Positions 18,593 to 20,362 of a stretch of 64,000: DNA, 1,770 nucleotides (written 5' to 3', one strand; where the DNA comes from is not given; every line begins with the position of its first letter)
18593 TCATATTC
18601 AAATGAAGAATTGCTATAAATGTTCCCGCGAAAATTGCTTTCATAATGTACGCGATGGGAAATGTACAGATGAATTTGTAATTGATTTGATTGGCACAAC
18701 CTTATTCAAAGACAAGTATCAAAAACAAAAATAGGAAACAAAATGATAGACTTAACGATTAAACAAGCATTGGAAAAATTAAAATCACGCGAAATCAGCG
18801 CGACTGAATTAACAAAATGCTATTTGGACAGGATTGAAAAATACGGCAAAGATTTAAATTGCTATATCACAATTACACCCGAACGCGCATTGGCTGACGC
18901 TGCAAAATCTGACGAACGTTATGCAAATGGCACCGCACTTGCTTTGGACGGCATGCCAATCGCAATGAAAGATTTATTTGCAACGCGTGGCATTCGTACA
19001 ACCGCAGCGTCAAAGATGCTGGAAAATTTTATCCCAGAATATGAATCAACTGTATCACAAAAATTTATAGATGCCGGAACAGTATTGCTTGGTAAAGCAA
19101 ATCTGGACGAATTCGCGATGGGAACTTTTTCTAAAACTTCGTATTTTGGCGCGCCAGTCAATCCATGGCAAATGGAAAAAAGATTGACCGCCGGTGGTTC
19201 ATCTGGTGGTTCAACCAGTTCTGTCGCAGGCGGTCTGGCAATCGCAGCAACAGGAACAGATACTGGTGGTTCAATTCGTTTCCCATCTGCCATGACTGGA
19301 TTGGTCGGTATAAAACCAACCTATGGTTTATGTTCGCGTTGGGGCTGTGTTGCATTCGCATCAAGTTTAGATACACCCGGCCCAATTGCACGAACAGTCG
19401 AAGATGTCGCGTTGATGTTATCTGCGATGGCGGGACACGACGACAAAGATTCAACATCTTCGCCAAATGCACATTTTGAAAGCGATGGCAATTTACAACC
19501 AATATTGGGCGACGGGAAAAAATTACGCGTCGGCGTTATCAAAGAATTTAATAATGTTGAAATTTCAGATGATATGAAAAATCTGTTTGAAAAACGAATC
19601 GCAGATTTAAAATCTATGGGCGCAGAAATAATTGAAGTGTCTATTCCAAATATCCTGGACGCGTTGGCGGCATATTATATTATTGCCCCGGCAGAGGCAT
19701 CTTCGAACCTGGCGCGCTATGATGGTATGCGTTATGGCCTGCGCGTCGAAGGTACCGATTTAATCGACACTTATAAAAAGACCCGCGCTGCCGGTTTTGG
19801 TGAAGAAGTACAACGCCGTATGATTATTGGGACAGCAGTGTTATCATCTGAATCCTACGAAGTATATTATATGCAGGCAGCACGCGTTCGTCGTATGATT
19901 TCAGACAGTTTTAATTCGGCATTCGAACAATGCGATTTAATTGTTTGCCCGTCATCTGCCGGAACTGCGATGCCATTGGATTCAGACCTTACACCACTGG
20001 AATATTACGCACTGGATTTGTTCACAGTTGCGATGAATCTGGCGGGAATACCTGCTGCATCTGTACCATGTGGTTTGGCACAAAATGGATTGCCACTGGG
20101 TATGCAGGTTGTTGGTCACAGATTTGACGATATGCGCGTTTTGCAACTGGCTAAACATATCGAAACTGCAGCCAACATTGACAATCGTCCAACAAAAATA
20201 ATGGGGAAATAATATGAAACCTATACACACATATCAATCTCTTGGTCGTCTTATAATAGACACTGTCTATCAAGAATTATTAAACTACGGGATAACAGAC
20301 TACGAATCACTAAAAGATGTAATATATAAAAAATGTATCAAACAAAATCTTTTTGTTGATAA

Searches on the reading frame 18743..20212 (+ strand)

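Call 69: search_protein_families(library=pfam, proteins=[window:18743-20212:+], max_evalue=0.00001)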
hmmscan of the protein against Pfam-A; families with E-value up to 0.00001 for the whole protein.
window:18743-20212:+ (489 aa): 1 family
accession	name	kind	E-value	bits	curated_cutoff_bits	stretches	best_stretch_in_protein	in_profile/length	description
PF01425.27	Amidase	-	3.7e-139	465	27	1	22-467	1-445/445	Amidase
